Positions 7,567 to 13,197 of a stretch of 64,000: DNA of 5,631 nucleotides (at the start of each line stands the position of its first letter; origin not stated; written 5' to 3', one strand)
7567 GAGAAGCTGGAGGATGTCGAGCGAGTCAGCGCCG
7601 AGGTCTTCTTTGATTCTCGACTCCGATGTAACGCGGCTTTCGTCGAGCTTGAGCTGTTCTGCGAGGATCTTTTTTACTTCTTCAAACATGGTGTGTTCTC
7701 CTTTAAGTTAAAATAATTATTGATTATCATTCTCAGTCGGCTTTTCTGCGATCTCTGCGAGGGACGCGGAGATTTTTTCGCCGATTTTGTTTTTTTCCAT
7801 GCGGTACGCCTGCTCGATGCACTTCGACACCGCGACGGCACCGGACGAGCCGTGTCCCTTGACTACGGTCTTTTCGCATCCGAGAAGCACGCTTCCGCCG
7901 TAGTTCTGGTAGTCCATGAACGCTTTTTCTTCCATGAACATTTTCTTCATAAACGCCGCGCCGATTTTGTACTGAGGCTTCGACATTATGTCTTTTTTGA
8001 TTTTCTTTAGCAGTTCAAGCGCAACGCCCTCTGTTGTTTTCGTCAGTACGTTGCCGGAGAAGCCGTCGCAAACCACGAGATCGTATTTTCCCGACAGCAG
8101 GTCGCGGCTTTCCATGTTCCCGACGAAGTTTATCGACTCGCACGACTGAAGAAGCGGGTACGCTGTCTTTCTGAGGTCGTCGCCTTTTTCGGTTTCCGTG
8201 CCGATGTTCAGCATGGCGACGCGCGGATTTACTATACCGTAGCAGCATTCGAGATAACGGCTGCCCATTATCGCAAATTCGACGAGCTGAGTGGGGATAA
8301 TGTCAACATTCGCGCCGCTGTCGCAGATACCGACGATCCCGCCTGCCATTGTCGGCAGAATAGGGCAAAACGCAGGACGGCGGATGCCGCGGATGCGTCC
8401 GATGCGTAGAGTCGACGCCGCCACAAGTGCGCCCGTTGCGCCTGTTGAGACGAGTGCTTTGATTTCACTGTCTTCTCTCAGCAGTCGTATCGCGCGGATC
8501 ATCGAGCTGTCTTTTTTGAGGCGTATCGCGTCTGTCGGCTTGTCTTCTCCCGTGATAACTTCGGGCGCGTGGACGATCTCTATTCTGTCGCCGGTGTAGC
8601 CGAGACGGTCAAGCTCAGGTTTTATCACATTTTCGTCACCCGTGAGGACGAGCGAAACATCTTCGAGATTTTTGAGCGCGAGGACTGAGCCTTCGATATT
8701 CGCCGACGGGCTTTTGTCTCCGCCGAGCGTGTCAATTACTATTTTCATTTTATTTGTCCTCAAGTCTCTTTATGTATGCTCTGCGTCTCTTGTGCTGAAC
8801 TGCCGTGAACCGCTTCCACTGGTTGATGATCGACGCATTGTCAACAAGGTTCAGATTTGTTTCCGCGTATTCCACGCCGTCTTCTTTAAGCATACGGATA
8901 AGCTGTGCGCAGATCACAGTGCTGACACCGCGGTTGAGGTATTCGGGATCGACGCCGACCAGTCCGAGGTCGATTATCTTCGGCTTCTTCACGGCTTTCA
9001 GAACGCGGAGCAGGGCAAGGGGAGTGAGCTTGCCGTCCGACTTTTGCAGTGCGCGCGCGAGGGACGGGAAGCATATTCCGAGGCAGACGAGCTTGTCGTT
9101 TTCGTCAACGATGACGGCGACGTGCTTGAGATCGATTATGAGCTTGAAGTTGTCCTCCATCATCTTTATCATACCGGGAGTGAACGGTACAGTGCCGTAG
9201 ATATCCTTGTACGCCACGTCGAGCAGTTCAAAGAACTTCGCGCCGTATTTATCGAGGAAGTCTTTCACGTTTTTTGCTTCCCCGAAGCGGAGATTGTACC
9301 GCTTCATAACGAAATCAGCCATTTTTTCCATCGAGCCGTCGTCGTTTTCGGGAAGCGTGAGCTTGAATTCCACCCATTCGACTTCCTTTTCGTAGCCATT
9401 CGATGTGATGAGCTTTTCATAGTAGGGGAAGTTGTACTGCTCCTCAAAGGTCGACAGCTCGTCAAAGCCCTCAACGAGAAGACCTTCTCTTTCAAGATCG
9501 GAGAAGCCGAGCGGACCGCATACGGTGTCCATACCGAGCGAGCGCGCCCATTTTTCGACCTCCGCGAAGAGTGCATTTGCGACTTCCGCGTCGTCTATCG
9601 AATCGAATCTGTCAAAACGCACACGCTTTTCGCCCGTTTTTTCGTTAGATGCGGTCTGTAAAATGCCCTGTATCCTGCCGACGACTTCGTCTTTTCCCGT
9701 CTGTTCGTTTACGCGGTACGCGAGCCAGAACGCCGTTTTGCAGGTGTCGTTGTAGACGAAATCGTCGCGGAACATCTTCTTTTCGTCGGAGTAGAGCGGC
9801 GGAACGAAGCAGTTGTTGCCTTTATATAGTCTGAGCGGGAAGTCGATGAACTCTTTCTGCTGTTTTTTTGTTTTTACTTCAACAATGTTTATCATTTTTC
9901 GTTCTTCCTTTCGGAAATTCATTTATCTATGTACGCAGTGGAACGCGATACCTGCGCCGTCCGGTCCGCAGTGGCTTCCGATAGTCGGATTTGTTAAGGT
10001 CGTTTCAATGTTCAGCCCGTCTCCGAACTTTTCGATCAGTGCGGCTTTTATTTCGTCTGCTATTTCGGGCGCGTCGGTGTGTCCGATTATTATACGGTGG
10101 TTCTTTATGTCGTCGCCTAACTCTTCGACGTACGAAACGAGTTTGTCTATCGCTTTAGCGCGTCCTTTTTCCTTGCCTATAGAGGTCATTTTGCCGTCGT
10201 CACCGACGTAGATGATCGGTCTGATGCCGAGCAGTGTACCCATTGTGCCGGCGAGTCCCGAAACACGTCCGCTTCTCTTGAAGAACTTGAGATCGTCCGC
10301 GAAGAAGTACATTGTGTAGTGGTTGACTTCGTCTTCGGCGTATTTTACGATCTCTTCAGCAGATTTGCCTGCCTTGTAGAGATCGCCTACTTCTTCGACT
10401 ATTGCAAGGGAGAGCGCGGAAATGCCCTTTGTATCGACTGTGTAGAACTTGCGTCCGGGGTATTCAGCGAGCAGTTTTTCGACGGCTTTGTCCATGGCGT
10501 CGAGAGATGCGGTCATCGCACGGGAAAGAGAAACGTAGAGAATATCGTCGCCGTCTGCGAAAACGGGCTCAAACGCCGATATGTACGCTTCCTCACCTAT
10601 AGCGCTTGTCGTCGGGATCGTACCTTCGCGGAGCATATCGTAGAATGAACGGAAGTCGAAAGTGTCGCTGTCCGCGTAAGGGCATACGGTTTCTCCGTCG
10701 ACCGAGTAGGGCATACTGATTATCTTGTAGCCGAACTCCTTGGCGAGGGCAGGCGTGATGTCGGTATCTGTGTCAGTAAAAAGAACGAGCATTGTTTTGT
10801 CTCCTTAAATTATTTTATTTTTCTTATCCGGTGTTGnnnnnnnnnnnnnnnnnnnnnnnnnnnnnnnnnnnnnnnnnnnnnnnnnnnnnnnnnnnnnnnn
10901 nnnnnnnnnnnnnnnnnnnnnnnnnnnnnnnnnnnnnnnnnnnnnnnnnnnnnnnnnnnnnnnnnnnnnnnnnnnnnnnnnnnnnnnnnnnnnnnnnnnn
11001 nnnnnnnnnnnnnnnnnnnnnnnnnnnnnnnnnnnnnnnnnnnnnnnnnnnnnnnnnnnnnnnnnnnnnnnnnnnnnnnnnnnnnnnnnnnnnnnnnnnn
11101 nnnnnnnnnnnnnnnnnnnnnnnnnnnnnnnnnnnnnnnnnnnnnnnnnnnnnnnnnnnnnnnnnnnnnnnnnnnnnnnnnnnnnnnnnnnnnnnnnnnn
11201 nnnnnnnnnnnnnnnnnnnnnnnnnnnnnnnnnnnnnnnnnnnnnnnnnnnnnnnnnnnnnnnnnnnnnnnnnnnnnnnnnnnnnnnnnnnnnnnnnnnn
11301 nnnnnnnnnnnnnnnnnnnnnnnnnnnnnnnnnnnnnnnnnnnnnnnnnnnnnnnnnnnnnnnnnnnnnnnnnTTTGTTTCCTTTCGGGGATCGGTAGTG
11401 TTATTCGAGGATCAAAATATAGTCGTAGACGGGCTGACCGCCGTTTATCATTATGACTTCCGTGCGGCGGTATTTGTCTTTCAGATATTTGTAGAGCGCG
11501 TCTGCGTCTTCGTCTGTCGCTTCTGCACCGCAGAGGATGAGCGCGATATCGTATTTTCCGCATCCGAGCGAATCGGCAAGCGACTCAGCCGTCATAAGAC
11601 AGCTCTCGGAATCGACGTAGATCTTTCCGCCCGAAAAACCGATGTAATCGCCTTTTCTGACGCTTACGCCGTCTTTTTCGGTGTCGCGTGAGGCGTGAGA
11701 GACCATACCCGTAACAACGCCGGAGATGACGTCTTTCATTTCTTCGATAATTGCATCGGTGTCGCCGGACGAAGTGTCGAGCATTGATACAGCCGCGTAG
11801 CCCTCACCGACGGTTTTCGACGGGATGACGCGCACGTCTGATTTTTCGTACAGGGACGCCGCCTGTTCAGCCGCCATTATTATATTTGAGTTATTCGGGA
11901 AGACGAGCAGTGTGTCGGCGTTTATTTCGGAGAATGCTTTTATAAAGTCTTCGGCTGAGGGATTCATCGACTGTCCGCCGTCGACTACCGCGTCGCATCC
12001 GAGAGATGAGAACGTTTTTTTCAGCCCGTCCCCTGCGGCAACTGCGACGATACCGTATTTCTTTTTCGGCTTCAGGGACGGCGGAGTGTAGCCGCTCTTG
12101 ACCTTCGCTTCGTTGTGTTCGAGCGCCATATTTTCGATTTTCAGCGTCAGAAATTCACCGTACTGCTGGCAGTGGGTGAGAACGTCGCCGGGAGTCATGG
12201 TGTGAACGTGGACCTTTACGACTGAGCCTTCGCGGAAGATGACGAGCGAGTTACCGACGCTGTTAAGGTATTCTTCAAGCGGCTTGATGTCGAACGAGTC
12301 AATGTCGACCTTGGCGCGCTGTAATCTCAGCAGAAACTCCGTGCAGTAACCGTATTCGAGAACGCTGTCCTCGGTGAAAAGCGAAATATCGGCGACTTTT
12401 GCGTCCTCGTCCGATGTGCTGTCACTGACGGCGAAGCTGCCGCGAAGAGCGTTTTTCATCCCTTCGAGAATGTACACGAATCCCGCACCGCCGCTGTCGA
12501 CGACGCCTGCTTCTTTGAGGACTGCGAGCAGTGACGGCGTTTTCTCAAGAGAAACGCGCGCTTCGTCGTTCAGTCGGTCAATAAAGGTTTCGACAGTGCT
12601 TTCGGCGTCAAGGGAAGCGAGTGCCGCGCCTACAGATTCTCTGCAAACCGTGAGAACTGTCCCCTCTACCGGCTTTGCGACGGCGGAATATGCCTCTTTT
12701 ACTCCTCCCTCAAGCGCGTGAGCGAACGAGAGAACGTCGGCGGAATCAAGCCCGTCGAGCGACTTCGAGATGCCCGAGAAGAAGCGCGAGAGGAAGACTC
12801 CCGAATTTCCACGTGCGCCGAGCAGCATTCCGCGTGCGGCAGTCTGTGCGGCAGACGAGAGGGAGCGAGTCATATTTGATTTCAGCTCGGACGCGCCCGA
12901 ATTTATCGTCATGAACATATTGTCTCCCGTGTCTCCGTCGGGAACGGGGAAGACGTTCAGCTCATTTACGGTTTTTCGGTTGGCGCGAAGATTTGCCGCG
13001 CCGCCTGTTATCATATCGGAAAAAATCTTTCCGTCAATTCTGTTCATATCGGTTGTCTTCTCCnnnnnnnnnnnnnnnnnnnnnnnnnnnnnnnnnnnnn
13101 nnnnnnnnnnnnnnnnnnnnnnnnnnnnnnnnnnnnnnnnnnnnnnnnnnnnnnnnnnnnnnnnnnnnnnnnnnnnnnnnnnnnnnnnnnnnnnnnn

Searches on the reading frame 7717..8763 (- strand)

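Call 79: search_protein_families(library=pfam, proteins=[window:7717-8763:-], max_evalue=0.00001)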
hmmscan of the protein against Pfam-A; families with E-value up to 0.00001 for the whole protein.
window:7717-8763:- (348 aa): 1 family
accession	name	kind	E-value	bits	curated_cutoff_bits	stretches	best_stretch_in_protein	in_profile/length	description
PF02504.20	FA_synthesis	-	9.7e-96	321.1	29.1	1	6-327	1-321/324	Fatty acid synthesis protein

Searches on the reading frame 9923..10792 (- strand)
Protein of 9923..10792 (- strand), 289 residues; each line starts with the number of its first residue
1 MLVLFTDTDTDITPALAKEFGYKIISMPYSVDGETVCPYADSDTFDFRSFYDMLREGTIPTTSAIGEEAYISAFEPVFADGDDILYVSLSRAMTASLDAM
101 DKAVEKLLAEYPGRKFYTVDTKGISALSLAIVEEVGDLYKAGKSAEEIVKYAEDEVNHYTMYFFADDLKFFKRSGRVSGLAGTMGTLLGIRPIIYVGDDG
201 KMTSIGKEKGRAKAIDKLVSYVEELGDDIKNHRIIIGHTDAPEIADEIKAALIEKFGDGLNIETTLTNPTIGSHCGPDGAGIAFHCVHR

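Call 79: search_protein_families(library=pfam, proteins=[window:9923-10792:-], max_evalue=0.00001)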
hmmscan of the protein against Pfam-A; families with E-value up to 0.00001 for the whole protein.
window:9923-10792:- (289 aa): 1 family
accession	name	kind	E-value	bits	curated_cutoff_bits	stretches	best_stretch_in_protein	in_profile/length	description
PF02645.21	DegV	-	4.9e-55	187.3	27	1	4-284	4-277/280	Uncharacterised protein, DegV family COG1307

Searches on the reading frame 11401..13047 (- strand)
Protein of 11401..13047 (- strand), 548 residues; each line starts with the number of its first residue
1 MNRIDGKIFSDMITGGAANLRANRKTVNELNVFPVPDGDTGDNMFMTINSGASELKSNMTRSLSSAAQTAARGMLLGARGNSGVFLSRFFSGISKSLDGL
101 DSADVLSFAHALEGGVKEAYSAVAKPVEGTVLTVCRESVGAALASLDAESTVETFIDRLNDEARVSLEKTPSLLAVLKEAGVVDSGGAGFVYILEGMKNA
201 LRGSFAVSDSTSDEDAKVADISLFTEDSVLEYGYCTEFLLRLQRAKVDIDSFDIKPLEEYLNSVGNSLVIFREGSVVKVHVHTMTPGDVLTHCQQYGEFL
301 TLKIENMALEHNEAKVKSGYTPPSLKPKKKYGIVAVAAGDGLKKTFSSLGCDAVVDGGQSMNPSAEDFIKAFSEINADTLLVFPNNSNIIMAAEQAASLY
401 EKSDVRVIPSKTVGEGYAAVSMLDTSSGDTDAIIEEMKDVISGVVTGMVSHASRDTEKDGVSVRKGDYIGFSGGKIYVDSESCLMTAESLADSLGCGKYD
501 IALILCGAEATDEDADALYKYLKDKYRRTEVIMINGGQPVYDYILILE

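Call 79: search_protein_families(library=pfam, proteins=[window:11401-13047:-], max_evalue=0.00001)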
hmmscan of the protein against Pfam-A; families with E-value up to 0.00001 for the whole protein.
window:11401-13047:- (548 aa): 3 families
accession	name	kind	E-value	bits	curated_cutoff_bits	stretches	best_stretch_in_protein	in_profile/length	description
PF13684.11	FakA-like_C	-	2.3e-63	213.9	23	1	332-548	1-216/216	Fatty acid kinase subunit A-like, C-terminal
PF02734.22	Dak2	-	5.7e-39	134.2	27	1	34-198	1-173/174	DAK2 domain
PF21645.3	FakA-like_M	-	1.4e-25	89.3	24.9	1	231-313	1-79/80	Fatty acid kinase subunit A-like, middle domain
